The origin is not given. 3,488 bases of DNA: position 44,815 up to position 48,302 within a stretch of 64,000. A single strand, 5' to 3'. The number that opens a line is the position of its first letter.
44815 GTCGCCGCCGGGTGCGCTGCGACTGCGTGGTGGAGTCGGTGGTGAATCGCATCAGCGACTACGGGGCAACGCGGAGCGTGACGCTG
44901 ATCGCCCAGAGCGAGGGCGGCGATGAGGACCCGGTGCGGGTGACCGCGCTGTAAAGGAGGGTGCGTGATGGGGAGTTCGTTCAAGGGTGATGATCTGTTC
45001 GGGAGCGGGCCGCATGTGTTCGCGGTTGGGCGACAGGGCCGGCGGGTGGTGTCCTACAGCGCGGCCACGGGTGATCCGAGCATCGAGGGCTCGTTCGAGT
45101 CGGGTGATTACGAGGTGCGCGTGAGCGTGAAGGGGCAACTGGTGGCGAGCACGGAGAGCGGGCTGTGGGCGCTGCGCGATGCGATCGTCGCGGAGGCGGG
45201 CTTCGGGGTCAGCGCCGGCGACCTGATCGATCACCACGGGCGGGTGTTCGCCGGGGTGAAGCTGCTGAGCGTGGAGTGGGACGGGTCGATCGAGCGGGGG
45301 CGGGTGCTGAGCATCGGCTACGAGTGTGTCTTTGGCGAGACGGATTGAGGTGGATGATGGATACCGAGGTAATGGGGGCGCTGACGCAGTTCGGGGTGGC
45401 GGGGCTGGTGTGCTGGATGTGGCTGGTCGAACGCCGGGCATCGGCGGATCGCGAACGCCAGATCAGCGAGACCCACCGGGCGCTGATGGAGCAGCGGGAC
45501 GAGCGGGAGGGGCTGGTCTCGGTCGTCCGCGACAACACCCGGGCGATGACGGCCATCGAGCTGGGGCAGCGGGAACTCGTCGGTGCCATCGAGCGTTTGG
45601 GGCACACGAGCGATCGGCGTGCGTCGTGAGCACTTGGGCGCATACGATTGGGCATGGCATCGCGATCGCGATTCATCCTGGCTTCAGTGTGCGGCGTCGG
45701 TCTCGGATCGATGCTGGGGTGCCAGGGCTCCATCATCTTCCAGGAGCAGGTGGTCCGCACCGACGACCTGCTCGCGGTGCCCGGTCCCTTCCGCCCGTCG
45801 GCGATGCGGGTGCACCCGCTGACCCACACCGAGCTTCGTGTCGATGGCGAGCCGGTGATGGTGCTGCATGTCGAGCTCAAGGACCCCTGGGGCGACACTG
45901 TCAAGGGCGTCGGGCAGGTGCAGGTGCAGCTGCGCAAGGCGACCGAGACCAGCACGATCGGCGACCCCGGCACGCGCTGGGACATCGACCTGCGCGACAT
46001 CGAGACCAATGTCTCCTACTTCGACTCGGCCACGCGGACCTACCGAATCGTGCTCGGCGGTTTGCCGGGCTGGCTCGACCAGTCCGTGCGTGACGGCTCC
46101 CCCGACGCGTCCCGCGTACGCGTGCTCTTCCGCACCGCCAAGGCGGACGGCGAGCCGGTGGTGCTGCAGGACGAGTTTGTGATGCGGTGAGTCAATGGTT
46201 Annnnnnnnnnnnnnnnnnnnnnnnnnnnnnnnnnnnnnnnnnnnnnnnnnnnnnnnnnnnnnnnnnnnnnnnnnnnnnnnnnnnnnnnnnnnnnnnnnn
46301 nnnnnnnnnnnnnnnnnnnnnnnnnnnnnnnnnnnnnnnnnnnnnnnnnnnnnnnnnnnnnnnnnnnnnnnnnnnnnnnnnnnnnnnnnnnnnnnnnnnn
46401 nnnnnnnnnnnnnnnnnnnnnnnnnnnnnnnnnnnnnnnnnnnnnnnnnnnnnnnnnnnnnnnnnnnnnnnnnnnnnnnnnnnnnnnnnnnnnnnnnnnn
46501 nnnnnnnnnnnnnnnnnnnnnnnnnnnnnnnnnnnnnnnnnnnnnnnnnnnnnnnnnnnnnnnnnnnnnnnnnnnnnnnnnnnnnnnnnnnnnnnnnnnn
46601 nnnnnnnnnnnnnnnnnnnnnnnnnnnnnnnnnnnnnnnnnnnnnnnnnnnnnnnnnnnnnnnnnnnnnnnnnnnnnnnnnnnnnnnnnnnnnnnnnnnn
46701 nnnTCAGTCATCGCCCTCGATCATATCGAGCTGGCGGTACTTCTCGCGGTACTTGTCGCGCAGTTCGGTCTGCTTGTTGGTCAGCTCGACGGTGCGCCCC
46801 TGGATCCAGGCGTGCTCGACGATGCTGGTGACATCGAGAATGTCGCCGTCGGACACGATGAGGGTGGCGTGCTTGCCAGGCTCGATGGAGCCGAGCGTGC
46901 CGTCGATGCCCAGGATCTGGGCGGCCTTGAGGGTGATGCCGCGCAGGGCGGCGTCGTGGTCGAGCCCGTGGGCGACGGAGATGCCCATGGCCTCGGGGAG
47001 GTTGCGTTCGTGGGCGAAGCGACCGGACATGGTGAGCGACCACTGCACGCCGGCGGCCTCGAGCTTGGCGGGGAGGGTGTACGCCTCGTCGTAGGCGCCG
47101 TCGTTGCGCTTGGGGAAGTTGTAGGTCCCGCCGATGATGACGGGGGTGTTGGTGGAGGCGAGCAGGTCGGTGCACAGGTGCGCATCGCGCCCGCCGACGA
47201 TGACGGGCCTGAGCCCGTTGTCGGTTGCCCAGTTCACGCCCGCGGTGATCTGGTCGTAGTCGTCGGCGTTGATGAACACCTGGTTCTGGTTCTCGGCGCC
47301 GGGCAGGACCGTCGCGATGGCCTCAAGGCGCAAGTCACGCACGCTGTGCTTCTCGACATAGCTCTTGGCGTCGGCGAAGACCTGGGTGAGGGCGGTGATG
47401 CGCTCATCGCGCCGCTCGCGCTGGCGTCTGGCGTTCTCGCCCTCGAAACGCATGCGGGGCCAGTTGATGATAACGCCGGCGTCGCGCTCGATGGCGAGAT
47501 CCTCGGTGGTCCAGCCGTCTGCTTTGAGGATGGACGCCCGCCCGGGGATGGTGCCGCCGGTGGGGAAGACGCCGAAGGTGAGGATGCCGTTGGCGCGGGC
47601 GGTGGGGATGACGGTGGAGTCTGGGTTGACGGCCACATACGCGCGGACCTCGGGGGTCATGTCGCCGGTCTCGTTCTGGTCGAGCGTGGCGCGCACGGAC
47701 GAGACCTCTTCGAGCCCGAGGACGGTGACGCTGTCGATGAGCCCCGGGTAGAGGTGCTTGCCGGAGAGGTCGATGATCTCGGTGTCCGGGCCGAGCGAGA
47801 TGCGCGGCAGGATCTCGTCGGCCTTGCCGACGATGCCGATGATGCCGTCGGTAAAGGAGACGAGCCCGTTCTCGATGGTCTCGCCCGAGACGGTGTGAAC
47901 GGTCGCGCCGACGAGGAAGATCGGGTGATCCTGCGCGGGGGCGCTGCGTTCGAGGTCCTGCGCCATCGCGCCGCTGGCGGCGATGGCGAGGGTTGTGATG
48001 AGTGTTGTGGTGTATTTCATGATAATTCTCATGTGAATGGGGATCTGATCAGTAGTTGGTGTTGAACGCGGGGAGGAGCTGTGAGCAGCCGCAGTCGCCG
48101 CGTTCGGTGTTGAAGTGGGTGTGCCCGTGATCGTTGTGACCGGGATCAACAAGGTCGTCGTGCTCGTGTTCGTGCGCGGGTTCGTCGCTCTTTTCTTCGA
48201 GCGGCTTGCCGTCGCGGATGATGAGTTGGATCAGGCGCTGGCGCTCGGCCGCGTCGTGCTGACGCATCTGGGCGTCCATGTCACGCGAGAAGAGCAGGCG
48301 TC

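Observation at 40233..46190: Head-only phage-derived module embedded in housekeeping DNA: portal-scaffold-capsid plus five small genes, with no terminase, tail, lysin or integrase on either side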

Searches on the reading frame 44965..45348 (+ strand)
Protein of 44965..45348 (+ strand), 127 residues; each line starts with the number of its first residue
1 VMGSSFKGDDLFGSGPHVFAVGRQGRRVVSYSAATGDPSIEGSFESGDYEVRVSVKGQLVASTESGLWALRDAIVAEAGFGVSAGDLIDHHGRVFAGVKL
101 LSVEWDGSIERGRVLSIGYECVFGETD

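Call 3: search_protein_families(library=pfam, max_evalue=1, proteins=[window:44965-45348:+])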
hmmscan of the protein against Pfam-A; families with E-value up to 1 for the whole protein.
window:44965-45348:+ (127 aa): 0 families

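Call 4: search_protein_families(library=phrogs, max_evalue=1, proteins=[window:44965-45348:+])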
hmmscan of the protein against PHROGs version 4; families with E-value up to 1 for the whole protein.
window:44965-45348:+ (127 aa): 0 families

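Call 23: search_solved_structures(query=A4, max_evalue=10)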
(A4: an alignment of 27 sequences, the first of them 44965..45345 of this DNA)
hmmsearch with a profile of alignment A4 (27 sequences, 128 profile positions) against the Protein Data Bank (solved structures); distinct sequences matched with E-value up to 10: 1.
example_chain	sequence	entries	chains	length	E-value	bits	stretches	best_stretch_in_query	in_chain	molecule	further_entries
3fq4_A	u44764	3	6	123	0.7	13.1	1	45-114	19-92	Integrin beta-4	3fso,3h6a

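Call 82: list_cluster_members(proteins=[window:44965-45345:+, L007:12426-12803:+, L016:12332-12715:+, L022:12366-12749:+, L029:11408-11791:+, L031:12634-13023:+, L052:12593-12976:+, L018:12320-12697:+, L060:12348-12725:+, L070:12422-12823:+])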
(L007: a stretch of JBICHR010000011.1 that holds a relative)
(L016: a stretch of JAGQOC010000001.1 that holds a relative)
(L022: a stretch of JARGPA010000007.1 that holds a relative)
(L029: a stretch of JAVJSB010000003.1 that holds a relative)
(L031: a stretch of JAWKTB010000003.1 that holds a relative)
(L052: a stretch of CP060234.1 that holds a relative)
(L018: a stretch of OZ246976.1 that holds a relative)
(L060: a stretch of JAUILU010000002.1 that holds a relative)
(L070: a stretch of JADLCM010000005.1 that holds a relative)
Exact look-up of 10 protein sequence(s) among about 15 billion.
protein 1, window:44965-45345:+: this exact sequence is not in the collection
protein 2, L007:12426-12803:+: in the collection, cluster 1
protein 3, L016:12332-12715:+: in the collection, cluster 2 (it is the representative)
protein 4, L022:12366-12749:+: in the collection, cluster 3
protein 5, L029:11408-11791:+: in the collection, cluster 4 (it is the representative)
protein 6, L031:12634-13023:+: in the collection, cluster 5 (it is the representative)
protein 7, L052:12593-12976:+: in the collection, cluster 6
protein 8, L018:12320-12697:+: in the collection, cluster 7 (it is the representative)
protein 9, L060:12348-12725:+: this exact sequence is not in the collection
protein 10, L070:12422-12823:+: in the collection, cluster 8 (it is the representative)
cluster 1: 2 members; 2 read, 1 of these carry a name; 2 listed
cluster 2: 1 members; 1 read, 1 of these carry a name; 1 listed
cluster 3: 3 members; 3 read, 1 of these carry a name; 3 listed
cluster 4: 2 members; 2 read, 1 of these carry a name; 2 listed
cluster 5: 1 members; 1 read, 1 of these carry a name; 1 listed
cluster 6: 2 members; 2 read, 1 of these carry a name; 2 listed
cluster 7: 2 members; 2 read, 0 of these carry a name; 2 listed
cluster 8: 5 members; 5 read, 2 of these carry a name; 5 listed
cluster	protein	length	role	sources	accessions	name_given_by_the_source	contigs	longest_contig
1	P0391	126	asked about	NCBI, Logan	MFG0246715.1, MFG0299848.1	MAG: hypothetical protein ACF8MF_11775 [Phycisphaerales bacterium JB052]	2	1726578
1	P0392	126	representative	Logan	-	-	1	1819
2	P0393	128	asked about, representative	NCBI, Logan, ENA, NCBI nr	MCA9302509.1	MAG: hypothetical protein KC996_00155 [Phycisphaerales bacterium] | hypothetical protein [Phycisphaerales bacterium]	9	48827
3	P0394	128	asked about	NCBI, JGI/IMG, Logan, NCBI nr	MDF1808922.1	MAG: hypothetical protein P1U42_04425 [Phycisphaerales bacterium] | hypothetical protein | hypothetical protein [Phycisphaerales bacterium]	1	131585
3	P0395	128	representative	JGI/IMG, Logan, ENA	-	-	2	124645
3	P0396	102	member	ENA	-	-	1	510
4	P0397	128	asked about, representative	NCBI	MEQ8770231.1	MAG: hypothetical protein RIB60_06950 [Phycisphaerales bacterium]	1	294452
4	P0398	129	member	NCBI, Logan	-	-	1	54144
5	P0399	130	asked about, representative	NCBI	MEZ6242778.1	MAG: hypothetical protein R3B57_07015 [Phycisphaerales bacterium]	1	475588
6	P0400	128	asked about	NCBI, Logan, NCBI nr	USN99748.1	MAG: hypothetical protein H6810_03555 [Phycisphaeraceae bacterium]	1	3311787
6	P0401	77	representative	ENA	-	-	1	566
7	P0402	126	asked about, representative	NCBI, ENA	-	-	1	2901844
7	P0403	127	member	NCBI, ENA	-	-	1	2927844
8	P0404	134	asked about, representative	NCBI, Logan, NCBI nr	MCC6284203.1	MAG: hypothetical protein IT439_02700 [Phycisphaerales bacterium] | hypothetical protein [Phycisphaerales bacterium]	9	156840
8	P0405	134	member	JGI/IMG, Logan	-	hypothetical protein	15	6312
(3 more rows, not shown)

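Call 91: predict_structure(alignment_id=A11)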
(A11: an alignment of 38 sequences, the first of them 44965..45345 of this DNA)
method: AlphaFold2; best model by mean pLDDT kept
length: 127 residues; sequences in the alignment: 38
mean_pLDDT: 86.1   pTM: 0.72
mean pLDDT of the five models: 86.1, 85.7, 81.5, 79.4, 76.9
residues with pLDDT >= 90: 59; 70-90: 61; 50-70: 7; < 50: 0
segments of 3 or more residues with pLDDT < 50: none
pLDDT, mean of each block of 10 residues (from residue 1): 83 84 79 90 81 91 89 89 91 91 84 82 85
secondary structure, 60 per line:
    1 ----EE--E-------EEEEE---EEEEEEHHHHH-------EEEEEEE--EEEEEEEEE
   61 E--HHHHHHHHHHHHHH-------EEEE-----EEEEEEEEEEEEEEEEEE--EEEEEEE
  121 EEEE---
elements in order: E17-21 E25-30 H31-35 E43-49 E52-61 H64-77 E85-88 E94-111 E114-124

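Call 93: fold_search(model_id=the predicted structure, library=pdb)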
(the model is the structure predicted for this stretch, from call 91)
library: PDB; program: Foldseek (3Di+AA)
matches with E <= 10: 540; with E <= 0.001: 2
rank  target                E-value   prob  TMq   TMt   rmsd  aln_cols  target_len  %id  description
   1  8fqc_U1               3.7e-04  1.00  0.56  0.22   4.7       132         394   14  Structure of baseplate with receptor binding complex of Agrobacterium phage Milano (released 2024-01-31)
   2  9rku_A1               5.1e-04  1.00  0.64  0.24   4.2       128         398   18  Agrobacterium phage 7-7-1 baseplate (released 2025-12-10)
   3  9ki1_u                1.1e-03  1.00  0.61  0.22   4.8       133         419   13  Baseplate structure of Escherichia phage Mu (released 2025-02-12)
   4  9b45_S                1.4e-03  1.00  0.52  0.41   5.7       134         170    8  Pseudomonas phage Pa193 baseplate complex and tail fiber (released 2024-10-16)
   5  8eon_A                2.0e-03  1.00  0.50  0.38   4.9       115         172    9  Pseudomonas phage E217 baseplate complex (released 2023-07-26)
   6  9cuy_K                2.1e-03  1.00  0.51  0.29   5.4       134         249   12  Bacteriophage PhiTE extended baseplate (released 2025-04-16)
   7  9ki1_0                3.1e-03  1.00  0.61  0.20   5.0       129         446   12  Baseplate structure of Escherichia phage Mu (released 2025-02-12)
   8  8kea_R                3.7e-03  1.00  0.49  0.25   6.4       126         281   11  Cyanophage A-1(L) baseplate-initiators (released 2024-04-10)
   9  8kea_P                3.7e-03  1.00  0.45  0.23   6.9       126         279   12  Cyanophage A-1(L) baseplate-initiators (released 2024-04-10)
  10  9b45_V                5.1e-03  1.00  0.53  0.38   6.6       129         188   13  Pseudomonas phage Pa193 baseplate complex and tail fiber (released 2024-10-16)
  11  9vzk_2                6.0e-03  1.00  0.59  0.44   6.5       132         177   11  Cryo-EM structure of bacteriophage P1 baseplate in C3 (released 2025-10-22)
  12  9cuy_L                6.3e-03  1.00  0.46  0.27   6.4       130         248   14  Bacteriophage PhiTE extended baseplate (released 2025-04-16)
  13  6toa_G                7.0e-03  0.99  0.44  0.42   6.2       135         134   12  Neck of empty GTA particle computed with C6 symmetry (released 2020-07-22)
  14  8hdw_1                7.4e-03  0.99  0.43  0.40   7.2       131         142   16  Cyanophage Pam3 Sheath-tube (released 2023-01-18)
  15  4v96_AV               8.3e-03  1.00  0.54  0.32   4.9       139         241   14  The structure of a 1.8 MDa viral genome injection device suggests alternative infection mechanisms (released 2014-07-09)
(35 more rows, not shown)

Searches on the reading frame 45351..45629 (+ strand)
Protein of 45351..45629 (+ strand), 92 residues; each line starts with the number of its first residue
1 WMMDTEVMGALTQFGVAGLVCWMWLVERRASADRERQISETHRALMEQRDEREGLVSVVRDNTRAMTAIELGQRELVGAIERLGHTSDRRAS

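Call 3: search_protein_families(library=pfam, max_evalue=1, proteins=[window:45351-45629:+])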
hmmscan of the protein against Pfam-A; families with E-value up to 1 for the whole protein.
window:45351-45629:+ (92 aa): 0 families

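Call 4: search_protein_families(library=phrogs, max_evalue=1, proteins=[window:45351-45629:+])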
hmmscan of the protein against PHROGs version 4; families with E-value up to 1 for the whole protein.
window:45351-45629:+ (92 aa): 5 families
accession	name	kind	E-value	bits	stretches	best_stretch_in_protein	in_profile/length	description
phrog_1625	-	moron, auxiliary metabolic gene and host takeover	0.0079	17.2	1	26-83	31-96/110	involved in bacteriocin production or immunity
phrog_2429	-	moron, auxiliary metabolic gene and host takeover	0.016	16.5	1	6-51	4-46/82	involved in bacteriocin production or immunity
phrog_32121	-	unknown function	0.12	13.5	1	15-71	15-72/137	-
phrog_33871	-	unknown function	0.12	13.3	1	35-74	94-134/154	-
phrog_2181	-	unknown function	0.42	11.5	1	11-39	16-41/70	-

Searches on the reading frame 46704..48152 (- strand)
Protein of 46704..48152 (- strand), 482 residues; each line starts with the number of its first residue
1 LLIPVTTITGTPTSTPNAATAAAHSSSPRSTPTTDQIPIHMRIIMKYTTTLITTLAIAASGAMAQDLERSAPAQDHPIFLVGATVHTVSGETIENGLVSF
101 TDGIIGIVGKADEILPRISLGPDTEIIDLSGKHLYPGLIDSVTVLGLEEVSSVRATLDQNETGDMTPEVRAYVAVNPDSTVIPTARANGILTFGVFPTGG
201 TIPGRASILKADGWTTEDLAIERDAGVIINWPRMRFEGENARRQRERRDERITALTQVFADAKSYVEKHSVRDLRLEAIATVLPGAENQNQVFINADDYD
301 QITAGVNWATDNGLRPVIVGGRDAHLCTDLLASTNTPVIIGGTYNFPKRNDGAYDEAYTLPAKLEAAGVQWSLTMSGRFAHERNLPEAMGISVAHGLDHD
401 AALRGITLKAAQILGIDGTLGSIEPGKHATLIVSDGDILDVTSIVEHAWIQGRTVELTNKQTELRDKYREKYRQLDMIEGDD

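Call 7: search_protein_families(library=pfam, max_evalue=0.001, proteins=[window:46704-48152:-])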
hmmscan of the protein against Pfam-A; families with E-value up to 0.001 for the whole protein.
window:46704-48152:- (482 aa): 2 families
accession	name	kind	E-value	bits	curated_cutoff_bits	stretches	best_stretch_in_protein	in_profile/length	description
PF07969.17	Amidohydro_3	-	1.9e-09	38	29.7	1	397-455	407-471/472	Amidohydrolase family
PF01979.26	Amidohydro_1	-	3.8e-08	33.4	25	1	373-447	260-337/345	Amidohydrolase family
